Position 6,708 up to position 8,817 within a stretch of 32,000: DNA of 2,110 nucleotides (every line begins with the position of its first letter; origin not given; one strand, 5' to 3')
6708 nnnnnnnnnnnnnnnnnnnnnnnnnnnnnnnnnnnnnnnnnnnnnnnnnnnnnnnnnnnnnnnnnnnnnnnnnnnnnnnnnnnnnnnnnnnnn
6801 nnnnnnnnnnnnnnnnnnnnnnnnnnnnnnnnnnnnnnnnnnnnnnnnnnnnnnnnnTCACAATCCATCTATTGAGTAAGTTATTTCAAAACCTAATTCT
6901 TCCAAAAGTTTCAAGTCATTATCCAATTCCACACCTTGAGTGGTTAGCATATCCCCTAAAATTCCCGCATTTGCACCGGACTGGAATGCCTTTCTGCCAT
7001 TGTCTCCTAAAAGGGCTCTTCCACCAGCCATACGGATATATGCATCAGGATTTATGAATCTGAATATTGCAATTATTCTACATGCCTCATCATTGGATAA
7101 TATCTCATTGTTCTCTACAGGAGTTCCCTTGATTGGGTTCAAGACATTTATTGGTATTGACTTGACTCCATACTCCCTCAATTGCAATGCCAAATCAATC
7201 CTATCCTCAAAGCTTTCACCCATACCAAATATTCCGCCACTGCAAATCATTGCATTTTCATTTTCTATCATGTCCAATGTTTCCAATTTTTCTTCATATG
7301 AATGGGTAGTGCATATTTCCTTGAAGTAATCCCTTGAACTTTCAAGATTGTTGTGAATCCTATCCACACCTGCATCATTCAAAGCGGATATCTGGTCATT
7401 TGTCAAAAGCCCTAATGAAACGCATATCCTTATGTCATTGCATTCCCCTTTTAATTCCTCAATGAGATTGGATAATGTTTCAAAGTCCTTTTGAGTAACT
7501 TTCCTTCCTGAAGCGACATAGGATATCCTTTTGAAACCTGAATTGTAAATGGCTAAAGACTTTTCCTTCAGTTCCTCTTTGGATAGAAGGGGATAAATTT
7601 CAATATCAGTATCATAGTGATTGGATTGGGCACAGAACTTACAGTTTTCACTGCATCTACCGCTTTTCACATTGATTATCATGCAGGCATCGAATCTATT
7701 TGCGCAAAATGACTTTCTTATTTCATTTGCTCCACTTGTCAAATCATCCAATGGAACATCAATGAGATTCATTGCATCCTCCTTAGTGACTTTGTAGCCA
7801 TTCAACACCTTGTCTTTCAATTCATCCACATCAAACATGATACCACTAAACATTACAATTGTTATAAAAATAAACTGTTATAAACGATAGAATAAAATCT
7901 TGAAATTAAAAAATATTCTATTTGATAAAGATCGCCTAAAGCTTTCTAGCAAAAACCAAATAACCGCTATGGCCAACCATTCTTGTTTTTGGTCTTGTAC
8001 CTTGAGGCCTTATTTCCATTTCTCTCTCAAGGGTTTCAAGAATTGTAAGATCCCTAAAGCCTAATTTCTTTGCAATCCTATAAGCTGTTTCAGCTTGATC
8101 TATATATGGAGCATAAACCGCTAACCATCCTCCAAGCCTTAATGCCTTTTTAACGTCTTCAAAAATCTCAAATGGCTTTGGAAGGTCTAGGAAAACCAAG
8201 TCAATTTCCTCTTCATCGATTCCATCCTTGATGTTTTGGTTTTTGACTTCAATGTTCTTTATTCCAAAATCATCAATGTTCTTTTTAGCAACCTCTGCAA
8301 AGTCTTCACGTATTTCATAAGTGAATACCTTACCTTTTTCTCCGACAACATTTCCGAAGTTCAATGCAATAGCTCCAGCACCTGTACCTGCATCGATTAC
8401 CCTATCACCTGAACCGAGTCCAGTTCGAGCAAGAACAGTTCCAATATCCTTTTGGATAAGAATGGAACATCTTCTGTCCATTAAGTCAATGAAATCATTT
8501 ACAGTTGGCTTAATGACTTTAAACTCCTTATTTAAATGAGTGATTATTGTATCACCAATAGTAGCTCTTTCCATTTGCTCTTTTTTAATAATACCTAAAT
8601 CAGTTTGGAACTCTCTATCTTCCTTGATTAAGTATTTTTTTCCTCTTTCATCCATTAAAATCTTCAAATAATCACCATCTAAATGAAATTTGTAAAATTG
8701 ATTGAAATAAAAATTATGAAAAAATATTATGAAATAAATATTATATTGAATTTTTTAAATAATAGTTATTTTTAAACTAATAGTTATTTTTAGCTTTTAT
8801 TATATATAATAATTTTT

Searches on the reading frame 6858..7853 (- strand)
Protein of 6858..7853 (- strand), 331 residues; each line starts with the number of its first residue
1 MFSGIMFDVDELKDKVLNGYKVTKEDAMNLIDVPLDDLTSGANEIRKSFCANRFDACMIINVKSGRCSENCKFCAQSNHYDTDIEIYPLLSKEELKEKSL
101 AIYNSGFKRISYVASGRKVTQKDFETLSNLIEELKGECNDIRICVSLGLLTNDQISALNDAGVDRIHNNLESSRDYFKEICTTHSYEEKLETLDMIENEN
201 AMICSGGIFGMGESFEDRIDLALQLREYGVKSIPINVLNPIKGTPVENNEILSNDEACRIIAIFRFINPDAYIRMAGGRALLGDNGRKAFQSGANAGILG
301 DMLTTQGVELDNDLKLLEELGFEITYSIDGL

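Call 4: search_protein_families(library=pfam, proteins=[window:6858-7853:-], max_evalue=0.01)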
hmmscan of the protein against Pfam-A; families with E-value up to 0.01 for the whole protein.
window:6858-7853:- (331 aa): 2 families
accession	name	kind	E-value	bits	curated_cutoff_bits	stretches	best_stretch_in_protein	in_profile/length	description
PF06968.18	BATS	-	2.4e-25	89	22.2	1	234-323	1-88/88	Biotin and Thiamin Synthesis associated domain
PF04055.27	Radical_SAM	-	7.7e-20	72.2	29.5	1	64-222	4-163/166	Radical SAM superfamily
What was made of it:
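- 6858..7853 (-): bioB (biotin synthase), 331 aa. Pfam Radical_SAM plus BATS (call 4).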

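Call 5: search_protein_families(library=ncbifam, proteins=[window:6858-7853:-], max_evalue=0.01)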
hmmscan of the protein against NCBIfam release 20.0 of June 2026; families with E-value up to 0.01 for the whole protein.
window:6858-7853:- (331 aa): 23 families
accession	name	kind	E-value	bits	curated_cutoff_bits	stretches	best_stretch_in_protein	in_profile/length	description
TIGR00433.2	bioB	equivalog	6.3e-117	390.2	225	1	21-323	2-307/307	biotin synthase BioB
NF006308.0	PRK08508.1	equivalog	4.7e-62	209.7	377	1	57-327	7-277/279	biotin synthase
TIGR03910.1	pyrrolys_PylB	equivalog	3.4e-21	75.5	348.2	1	8-274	4-274/347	methylornithine synthase PylB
TIGR03957.1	rSAM_HmdB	equivalog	3.5e-21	75.7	320.9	1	66-275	53-257/317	5,10-methenyltetrahydromethanopterin hydrogenase cofactor biosynthesis protein HmdB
NF053743.1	LipS2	equivalog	4.8e-17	62.3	270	1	64-255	30-219/292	LipS2 family lipoyl synthase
TIGR03956.1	rSAM_HydE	equivalog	3.6e-12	46.2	254.6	1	22-295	11-287/340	[FeFe] hydrogenase H-cluster radical SAM maturase HydE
NF053742.1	LipS1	equivalog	5.8e-11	42.5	230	1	60-264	10-209/268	LipS1 family lipoyl synthase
TIGR02666.1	moaA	equivalog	1.2e-09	37.6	284.05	1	66-198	19-152/336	GTP 3',8-cyclase MoaA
NF006276.0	PRK08444.1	equivalog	1.3e-08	34.3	560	1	11-143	2-131/353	aminofutalosine synthase MqnE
TIGR02351.2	thiH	equivalog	1.5e-07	30.9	380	1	64-275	80-295/364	2-iminoacetate synthase ThiH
NF004019.1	PRK05481.1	subfamily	4.1e-07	29.6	203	1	54-235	46-224/286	lipoyl synthase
TIGR03700.1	mena_SCO4494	equivalog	4.6e-07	29.1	434.55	1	13-143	2-130/351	aminofutalosine synthase MqnE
TIGR03551.1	F420_cofH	equivalog_domain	1.3e-06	27.5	374.1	1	22-143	1-121/345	5-amino-6-(D-ribitylamino)uracil--L-tyrosine 4-hydroxyphenyl transferase CofH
NF053790.1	LplA_LipA_fuse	exception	2.1e-06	26.6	800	1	50-235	374-554/606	bifunctional lipoate--protein ligase/lipoyl synthase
NF004911.0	PRK06267.1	equivalog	3.2e-06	26.5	305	1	69-272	41-238/351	hypothetical protein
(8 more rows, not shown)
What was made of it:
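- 6858..7853 (-): TIGR00433, 390 bits against a cutoff of 225 (call 5).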

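Call 9: find_related_loci(query=window:6858-7853:-, collection=genome_contigs, flank=10000)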
Query window:6858-7853:- (331 aa) in genome_contigs; peptide patterns used: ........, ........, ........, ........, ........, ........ (x = any residue, [..] = any of these).
600 stretches matched a pattern (row limit reached: there are more); 576 encode a relative of the query (tblastn E <= 1e-3); the best 80 are kept; 80 distinct loci.
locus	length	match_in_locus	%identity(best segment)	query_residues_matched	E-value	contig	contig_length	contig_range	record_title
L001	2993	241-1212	75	6-329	9e-177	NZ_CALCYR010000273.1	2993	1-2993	MAG: uncultured Methanobrevibacter sp. isolate ERR1278103_bin.200_CONCOCT_v1.1_MAG ERZ841272.46305, whole genome shotgun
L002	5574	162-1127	70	5-326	1e-158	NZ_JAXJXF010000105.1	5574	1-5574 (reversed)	MAG: Methanobrevibacter sp. isolate DOME_MAG_5775 5775_C0401_k141_85665, whole genome shotgun sequence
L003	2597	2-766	87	77-331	4e-159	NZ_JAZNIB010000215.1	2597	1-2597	MAG: Methanobrevibacter sp. isolate T1900044688_TS20190154.MAGScoT_cleanbin_000013 SGB_1738_k141_1647116, whole genome s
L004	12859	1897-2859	69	6-326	9e-144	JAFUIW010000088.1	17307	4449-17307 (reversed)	MAG: Methanobrevibacter sp. isolate RGIG4535 Roe_deer_Rectum-1__c518233, whole genome shotgun sequence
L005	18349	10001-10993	91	1-331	0e+0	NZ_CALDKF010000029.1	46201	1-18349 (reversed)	MAG: uncultured Methanobrevibacter sp. isolate SRR6425803_bin.102_CONCOCT_v1.1_MAG ERZ1767618.258, whole genome shotgun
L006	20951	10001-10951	55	7-324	2e-115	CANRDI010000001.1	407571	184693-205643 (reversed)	MAG: uncultured Clostridia bacterium isolate Lapin-026__bin55 genome assembly, contig: Lapin-026__NODE_4_length_407571_c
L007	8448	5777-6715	53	9-322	3e-113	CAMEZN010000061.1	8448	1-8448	MAG: uncultured Mucispirillum sp. isolate SRR11489791_bin.28_metaWRAP_v1.3_MAG genome assembly, contig: ERZ11466804.1279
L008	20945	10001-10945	53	9-324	5e-113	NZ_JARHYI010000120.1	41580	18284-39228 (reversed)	MAG: Brachyspira sp. isolate cluster1_bin.18 k127_323895, whole genome shotgun sequence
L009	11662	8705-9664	52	9-329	9e-112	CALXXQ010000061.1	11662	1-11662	MAG: uncultured Brachyspira sp. isolate E20__bin180 genome assembly, contig: E20__k127_9415373, whole genome shotgun seq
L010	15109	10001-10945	52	9-324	1e-111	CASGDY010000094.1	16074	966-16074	uncultured Brachyspira sp. isolate O21_L1_389389_idba_bin.28 genome assembly, contig: O21_L1_389389_idba_bin.28.fa_scaff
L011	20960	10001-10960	51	9-329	3e-111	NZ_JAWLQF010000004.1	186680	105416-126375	Brachyspira alvinipulli strain DD10 DD10_N4_l=186680_d=1.20x, whole genome shotgun sequence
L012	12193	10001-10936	52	12-324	5e-111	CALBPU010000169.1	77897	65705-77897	MAG TPA_asm: uncultured Fretibacterium sp. isolate ERR1278072_bin.130_CONCOCT_v1.1_MAG genome assembly, contig: ERZ84237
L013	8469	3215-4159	51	9-324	3e-110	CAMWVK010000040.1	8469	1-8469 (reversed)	MAG TPA_asm: uncultured Mucispirillum sp. isolate SRR14411328_bin.15_metawrap_v1.3_MAG genome assembly, contig: NODE.263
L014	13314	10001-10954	50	6-324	2e-109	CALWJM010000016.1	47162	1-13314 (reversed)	MAG: uncultured Butyricicoccus sp. isolate BRZ_CE__bin113 genome assembly, contig: BRZ_CE__NODE_1227_length_47162_cov_18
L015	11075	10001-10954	52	7-324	2e-109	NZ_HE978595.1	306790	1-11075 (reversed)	Peptoniphilus timonensis JC401, whole genome shotgun sequence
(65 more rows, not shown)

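Call 15: find_encoding_contigs(protein=window:6858-7853:-, flank=10000, max_places=8)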
Protein window:6858-7853:- (331 aa): 5 contigs read that carry it; 5 places shown.
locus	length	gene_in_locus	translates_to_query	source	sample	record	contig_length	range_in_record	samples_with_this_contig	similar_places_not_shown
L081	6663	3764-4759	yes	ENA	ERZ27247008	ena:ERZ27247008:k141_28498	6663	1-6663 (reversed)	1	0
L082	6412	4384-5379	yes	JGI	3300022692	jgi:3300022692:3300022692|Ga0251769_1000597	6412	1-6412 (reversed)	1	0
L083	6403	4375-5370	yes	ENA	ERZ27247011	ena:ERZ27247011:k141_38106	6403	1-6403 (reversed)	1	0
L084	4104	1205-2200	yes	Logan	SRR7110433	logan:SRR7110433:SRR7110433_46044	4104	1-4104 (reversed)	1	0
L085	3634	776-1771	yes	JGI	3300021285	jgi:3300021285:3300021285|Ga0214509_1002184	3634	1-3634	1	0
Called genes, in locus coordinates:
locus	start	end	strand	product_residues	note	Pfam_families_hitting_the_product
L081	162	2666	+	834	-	PF00270:DEAD, PF04851:ResIII, PF21210:RNA_helicase_helical, PF00271:Helicase_C, PF02732:ERCC4, PF00633:HHH (faint), PF12826:HHH_2, PF14520:HHH_5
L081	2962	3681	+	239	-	PF01209:Ubie_methyltran (weak), PF08704:GCD14, PF01135:PCMT (weak), PF13847:Methyltransf_31, PF13649:Methyltransf_25 (weak)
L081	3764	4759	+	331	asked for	PF04055:Radical_SAM, PF06968:BATS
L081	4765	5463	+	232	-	PF01656:CbiA, PF07755:DUF1611 (faint), PF13500:AAA_26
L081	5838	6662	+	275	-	?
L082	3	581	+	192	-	?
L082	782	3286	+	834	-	PF00270:DEAD, PF04851:ResIII, PF21210:RNA_helicase_helical, PF00271:Helicase_C, PF02732:ERCC4, PF00633:HHH (faint), PF12826:HHH_2, PF14520:HHH_5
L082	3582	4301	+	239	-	PF01209:Ubie_methyltran (weak), PF08704:GCD14, PF01135:PCMT (weak), PF13847:Methyltransf_31, PF13649:Methyltransf_25 (weak)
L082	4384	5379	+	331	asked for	PF04055:Radical_SAM, PF06968:BATS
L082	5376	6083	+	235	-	PF01656:CbiA, PF07755:DUF1611 (faint), PF13500:AAA_26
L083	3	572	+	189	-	?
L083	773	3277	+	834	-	PF00270:DEAD, PF04851:ResIII, PF21210:RNA_helicase_helical, PF00271:Helicase_C, PF02732:ERCC4, PF00633:HHH (faint), PF12826:HHH_2, PF14520:HHH_5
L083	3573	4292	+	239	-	PF01209:Ubie_methyltran (weak), PF08704:GCD14, PF01135:PCMT (weak), PF13847:Methyltransf_31, PF13649:Methyltransf_25 (weak)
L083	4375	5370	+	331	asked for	PF04055:Radical_SAM, PF06968:BATS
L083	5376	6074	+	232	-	PF01656:CbiA, PF07755:DUF1611 (faint), PF13500:AAA_26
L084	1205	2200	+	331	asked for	PF04055:Radical_SAM, PF06968:BATS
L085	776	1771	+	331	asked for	PF04055:Radical_SAM, PF06968:BATS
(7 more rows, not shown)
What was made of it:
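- Checked: A second GTG lies 9 nt downstream, and metagenome gene callers sometimes chose it (call 15).
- Tried and rejected: Gene callers had used another start, and bioB worked (call 15).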

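Call 106: search_protein_families(library=pfam, proteins=[L003:1836-2462:+, L001:2527-2889:+], max_evalue=0.001)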
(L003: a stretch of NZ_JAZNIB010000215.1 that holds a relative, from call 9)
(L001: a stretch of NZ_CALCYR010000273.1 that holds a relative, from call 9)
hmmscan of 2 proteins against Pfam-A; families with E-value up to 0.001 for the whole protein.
L003:1836-2462:+ (208 aa): 3 families
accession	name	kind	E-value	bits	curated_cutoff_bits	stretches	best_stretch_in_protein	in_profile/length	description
PF13673.13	Acetyltransf_10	-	2.5e-06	27.9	23.6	1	33-154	15-104/128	Acetyltransferase (GNAT) domain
PF13508.13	Acetyltransf_7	-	0.00013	22.7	27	1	53-154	7-79/84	Acetyltransferase (GNAT) domain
PF00583.31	Acetyltransf_1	-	0.00032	21.4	20.7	1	42-157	26-115/116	Acetyltransferase (GNAT) family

L001:2527-2889:+ (120 aa): 0 families

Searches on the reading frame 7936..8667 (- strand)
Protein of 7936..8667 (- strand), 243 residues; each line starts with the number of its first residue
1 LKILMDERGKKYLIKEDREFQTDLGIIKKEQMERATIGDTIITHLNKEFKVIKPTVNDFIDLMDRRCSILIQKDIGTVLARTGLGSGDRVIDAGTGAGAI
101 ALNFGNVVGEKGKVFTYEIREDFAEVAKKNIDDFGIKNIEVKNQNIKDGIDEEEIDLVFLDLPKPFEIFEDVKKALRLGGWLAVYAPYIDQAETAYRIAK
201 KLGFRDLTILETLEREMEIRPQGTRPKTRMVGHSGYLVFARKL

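Call 4: search_protein_families(library=pfam, proteins=[window:7936-8667:-], max_evalue=0.01)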
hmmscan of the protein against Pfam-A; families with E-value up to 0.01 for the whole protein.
window:7936-8667:- (243 aa): 9 families
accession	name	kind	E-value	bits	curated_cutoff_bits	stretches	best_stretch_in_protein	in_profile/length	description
PF08704.16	GCD14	-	1.3e-27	97.5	26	1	51-221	5-181/247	tRNA methyltransferase complex GCD14 subunit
PF13847.12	Methyltransf_31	-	7e-13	48.9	27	1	86-188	3-113/145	Methyltransferase domain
PF01135.25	PCMT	-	2.6e-06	27.8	20.3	1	83-150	70-137/210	Protein-L-isoaspartate(D-aspartate) O-methyltransferase (PCMT)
PF01209.24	Ubie_methyltran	-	4.8e-06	26.5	20.1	1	78-146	39-107/233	ubiE/COQ5 methyltransferase family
PF13649.12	Methyltransf_25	-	1.3e-05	26.3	27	1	90-180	1-97/97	Methyltransferase domain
PF05175.20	MTS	-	1.7e-05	25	23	1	86-160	29-104/170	Methyltransferase small domain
PF08241.18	Methyltransf_11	-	0.001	20.1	21.2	1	92-183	2-94/95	Methyltransferase domain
PF00398.26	RrnaAD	-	0.001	18.6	24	1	78-146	22-85/263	Ribosomal RNA adenine dimethylase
PF06325.19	PrmA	-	0.0055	16.7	22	1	86-184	161-258/296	Ribosomal protein L11 methyltransferase (PrmA)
